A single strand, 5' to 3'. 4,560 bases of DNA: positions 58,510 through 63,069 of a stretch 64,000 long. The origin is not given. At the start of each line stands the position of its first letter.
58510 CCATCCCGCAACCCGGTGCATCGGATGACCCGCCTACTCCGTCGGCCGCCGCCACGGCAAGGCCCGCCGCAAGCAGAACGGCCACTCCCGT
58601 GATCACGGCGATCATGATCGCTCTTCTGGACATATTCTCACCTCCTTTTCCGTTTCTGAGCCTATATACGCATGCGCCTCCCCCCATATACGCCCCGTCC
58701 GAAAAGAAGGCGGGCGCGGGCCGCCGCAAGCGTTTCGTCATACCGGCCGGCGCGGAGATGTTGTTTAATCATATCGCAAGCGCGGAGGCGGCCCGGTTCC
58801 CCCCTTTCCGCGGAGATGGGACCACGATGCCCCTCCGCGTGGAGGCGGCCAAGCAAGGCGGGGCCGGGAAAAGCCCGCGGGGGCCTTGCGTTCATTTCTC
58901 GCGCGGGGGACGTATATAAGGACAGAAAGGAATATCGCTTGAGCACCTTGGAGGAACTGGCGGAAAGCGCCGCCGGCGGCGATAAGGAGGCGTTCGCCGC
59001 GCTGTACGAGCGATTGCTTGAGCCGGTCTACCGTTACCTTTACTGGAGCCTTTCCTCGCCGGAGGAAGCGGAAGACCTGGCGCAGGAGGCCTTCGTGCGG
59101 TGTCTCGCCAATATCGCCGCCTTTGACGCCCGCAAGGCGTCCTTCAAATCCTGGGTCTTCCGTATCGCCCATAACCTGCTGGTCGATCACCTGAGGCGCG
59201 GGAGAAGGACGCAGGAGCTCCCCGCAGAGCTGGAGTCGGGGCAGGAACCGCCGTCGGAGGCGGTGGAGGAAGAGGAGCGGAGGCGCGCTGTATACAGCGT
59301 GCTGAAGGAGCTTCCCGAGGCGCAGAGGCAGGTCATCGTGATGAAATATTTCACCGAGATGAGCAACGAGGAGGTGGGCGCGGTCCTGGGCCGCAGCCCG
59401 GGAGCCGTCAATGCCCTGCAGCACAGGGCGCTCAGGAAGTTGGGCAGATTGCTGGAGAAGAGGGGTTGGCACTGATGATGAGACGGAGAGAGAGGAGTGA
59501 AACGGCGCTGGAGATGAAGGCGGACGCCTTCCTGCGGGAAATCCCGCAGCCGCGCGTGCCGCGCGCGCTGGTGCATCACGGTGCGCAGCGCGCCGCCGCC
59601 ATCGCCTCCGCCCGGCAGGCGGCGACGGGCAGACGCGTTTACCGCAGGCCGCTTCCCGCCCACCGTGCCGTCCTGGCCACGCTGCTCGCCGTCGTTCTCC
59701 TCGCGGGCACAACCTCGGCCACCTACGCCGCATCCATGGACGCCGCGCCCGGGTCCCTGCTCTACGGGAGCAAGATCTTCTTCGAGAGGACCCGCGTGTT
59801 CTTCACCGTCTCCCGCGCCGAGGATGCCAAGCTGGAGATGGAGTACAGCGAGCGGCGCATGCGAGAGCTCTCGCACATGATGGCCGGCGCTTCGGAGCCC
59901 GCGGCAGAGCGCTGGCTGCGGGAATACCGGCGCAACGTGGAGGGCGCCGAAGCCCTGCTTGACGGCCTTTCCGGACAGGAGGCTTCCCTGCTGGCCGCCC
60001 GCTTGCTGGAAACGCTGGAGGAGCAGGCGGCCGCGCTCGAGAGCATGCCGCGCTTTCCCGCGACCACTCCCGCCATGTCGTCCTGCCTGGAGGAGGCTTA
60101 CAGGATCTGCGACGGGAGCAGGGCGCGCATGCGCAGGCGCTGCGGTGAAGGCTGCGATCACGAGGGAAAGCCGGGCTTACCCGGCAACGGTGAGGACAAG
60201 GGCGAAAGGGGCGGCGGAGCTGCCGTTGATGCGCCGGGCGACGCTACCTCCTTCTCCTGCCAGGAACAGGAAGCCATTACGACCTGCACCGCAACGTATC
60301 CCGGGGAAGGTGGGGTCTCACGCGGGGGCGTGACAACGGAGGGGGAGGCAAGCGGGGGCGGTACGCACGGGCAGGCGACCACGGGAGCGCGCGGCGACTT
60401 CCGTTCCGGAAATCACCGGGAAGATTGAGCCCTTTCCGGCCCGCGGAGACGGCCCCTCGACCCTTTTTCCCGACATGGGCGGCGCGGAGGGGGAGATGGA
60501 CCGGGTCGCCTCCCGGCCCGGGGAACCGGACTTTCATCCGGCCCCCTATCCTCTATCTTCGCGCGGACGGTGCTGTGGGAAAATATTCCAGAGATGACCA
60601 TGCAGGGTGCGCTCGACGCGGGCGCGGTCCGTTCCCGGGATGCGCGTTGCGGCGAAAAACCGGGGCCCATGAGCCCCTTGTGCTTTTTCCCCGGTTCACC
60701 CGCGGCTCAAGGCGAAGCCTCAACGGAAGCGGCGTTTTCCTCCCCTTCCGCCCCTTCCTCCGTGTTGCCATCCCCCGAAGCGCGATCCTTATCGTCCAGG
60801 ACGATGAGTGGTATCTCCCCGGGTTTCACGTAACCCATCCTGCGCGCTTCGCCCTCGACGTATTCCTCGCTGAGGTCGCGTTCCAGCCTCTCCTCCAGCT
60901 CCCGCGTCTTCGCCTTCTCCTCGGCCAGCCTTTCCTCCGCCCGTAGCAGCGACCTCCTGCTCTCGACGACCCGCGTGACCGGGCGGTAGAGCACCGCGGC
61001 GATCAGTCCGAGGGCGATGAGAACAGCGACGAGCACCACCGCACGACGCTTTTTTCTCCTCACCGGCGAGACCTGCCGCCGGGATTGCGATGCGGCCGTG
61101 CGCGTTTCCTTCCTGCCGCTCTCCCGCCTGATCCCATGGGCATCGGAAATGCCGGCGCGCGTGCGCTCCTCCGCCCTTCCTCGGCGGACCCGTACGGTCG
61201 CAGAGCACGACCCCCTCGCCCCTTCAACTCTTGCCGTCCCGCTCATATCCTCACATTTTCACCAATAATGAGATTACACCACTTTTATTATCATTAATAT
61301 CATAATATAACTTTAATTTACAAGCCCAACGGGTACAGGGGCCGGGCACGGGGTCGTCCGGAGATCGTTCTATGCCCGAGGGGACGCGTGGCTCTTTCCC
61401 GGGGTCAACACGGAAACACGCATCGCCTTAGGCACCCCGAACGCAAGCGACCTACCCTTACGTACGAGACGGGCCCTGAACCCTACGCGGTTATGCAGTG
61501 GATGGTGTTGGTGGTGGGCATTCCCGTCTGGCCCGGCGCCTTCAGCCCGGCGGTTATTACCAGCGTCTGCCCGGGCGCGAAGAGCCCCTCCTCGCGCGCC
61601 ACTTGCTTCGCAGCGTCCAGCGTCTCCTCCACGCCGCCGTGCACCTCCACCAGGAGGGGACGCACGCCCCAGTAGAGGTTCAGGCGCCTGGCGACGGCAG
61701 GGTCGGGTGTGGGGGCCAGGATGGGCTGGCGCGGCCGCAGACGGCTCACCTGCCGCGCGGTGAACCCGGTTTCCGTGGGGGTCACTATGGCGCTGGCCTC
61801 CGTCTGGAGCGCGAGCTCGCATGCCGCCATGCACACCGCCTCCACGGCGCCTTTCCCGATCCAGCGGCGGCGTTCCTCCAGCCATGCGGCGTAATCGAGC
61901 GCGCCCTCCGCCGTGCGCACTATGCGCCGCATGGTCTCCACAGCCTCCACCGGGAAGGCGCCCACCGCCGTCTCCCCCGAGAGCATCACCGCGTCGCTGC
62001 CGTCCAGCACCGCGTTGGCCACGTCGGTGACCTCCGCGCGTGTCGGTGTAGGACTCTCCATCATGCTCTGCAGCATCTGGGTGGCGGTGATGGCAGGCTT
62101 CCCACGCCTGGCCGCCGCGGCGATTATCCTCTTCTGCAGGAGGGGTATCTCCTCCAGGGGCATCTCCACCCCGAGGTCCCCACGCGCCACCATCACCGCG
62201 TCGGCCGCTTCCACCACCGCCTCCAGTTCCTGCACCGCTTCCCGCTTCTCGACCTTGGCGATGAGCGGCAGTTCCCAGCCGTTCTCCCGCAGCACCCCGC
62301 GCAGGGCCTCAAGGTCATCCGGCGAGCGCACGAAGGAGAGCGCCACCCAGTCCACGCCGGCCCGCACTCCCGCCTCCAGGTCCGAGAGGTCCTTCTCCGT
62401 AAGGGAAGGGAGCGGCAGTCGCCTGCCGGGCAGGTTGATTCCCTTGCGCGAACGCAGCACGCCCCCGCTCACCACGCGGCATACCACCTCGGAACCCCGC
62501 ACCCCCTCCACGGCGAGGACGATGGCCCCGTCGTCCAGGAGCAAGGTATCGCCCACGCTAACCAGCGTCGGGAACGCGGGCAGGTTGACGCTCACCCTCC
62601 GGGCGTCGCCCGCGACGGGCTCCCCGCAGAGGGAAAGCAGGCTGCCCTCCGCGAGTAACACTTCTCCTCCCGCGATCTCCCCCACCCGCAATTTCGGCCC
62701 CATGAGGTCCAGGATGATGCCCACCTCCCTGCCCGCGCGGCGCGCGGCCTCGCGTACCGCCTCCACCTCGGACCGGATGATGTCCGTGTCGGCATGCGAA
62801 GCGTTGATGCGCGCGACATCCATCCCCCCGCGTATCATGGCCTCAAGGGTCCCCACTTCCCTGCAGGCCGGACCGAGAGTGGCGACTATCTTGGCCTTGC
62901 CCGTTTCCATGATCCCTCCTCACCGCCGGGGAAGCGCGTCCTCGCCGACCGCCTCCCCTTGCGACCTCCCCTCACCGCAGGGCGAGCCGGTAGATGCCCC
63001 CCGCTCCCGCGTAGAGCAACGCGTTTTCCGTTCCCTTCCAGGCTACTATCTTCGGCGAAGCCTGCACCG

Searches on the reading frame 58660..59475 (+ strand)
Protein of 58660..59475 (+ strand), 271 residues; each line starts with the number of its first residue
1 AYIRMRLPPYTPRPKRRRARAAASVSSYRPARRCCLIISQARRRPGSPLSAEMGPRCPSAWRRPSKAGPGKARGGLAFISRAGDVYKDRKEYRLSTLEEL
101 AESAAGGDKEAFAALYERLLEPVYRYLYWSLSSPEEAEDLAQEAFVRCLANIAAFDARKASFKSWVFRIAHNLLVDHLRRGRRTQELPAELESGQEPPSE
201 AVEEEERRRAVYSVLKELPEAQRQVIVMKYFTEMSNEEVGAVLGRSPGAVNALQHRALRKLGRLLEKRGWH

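Call 28: search_protein_families(library=pfam, proteins=[window:58660-59475:+], max_evalue=0.001)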
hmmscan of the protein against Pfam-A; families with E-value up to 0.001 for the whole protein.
window:58660-59475:+ (271 aa): 4 families
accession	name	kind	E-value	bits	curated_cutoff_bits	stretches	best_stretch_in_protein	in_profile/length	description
PF04542.20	Sigma70_r2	-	2.8e-20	72.3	24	1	115-184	1-71/71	Sigma-70 region 2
PF08281.18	Sigma70_r4_2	-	2e-13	50.2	25.7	1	209-261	2-54/54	Sigma-70, region 4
PF04545.22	Sigma70_r4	-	8.9e-13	48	24.1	1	214-261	1-48/50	Sigma-70, region 4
PF07638.17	Sigma70_ECF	-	1e-05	26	21.1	1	102-251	9-169/185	ECF sigma factor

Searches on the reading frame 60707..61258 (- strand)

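Call 28: search_protein_families(library=pfam, proteins=[window:60707-61258:-], max_evalue=0.001)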
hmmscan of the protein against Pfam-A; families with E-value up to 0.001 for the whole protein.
window:60707-61258:- (183 aa): 1 family
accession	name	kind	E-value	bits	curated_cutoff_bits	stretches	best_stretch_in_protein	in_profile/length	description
PF04977.20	DivIC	-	2.6e-08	34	28.9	1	80-154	2-78/80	Septum formation initiator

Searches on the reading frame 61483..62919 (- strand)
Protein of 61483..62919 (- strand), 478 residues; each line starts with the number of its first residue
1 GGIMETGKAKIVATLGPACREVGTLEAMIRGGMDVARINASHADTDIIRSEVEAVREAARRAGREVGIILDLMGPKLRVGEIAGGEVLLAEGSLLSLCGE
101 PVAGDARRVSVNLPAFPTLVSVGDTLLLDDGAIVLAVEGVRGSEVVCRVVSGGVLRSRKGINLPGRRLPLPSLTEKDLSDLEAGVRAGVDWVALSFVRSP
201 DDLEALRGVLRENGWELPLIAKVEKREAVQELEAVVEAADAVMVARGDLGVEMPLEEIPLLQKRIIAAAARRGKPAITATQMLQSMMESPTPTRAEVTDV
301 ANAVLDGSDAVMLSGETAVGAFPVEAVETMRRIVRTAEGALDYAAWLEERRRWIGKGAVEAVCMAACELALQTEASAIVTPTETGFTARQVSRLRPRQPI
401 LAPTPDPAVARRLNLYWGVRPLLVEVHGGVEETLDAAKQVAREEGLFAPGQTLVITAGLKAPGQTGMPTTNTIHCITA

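Call 28: search_protein_families(library=pfam, proteins=[window:61483-62919:-], max_evalue=0.001)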
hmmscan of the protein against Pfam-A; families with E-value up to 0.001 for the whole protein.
window:61483-62919:- (478 aa): 2 families
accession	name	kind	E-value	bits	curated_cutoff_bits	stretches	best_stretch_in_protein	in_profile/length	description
PF00224.27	PK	-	4e-108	361.8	30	1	8-327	3-328/328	Pyruvate kinase, barrel domain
PF02887.21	PK_C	-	1.9e-32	112.2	28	1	360-473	1-111/114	Pyruvate kinase, alpha/beta domain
